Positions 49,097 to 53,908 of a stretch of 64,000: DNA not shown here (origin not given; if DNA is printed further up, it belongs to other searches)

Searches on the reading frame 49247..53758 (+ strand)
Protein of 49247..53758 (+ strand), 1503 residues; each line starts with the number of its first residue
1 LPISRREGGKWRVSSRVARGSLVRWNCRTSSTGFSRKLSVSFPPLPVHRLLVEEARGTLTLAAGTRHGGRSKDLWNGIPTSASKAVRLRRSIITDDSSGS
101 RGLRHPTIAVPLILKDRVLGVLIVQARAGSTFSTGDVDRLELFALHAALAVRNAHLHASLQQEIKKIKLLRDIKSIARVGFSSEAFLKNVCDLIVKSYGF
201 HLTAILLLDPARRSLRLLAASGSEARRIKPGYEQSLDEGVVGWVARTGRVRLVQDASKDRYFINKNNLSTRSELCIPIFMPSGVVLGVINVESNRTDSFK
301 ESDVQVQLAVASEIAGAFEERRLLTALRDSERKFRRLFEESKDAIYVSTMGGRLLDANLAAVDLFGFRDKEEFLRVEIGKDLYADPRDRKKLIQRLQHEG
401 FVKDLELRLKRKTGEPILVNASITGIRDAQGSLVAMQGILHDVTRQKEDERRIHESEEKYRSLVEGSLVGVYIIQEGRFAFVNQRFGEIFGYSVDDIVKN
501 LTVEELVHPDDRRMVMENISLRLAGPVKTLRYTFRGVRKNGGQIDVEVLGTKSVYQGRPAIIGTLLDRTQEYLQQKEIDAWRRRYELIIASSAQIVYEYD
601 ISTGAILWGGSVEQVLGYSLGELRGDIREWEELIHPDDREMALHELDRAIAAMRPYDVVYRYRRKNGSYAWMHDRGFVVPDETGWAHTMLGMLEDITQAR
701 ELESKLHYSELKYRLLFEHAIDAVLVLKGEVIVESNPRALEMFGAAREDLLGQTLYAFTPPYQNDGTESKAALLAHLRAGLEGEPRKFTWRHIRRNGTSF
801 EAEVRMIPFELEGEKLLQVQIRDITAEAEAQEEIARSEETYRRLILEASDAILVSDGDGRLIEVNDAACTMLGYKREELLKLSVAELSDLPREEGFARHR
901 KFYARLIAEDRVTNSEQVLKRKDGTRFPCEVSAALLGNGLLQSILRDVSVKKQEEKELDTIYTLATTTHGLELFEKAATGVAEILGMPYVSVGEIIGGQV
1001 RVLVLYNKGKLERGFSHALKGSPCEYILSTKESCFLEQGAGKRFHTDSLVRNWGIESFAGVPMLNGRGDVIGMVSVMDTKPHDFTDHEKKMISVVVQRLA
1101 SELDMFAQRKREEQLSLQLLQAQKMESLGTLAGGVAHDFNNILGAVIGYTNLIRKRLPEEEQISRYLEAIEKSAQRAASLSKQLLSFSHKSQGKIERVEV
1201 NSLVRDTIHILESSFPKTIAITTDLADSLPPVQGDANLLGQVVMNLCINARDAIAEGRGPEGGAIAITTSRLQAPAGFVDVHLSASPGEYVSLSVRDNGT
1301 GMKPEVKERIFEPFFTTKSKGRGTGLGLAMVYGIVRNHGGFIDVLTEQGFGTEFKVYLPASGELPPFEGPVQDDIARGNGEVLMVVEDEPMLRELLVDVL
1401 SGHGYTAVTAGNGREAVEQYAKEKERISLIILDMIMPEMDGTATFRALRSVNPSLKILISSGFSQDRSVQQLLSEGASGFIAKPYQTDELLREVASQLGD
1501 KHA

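Call 55: search_protein_families(library=pfam, proteins=[window:49247-53758:+], max_evalue=0.00001)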
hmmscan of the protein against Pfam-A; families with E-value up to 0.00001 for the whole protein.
window:49247-53758:+ (1503 aa): 11 families
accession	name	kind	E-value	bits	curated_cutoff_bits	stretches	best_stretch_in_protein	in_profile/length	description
PF13426.13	PAS_9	-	7e-59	196.9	27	3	849-949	1-102/103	PAS domain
PF00989.32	PAS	-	8.9e-50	167.9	22.6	4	712-824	2-113/113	PAS fold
PF08447.18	PAS_3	-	1.1e-49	167.1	25.6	2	606-691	2-87/89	PAS fold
PF13185.12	GAF_2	-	2e-34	119.1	28.6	3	184-318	5-135/136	GAF domain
PF13188.13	PAS_8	-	1.5e-33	114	21.8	3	839-892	1-55/65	PAS domain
PF01590.32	GAF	-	8.9e-31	107.6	22.4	2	972-1103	4-133/133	GAF domain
PF08448.16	PAS_4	-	4.4e-28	98.1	23.1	1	849-936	5-88/110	PAS fold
PF00072.30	Response_reg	-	8.9e-24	84.2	30.2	1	1384-1494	2-110/111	Response regulator receiver domain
PF02518.31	HATPase_c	-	1.2e-22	80.9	26.4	1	1234-1360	1-109/111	Histidine kinase-, DNA gyrase B-, and HSP90-like ATPase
PF13492.12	GAF_3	-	1.7e-17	64.5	27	1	184-319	3-128/129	GAF domain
PF00512.31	HisKA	-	1.4e-09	38.3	26.9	1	1128-1192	2-65/66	His Kinase A (phospho-acceptor) domain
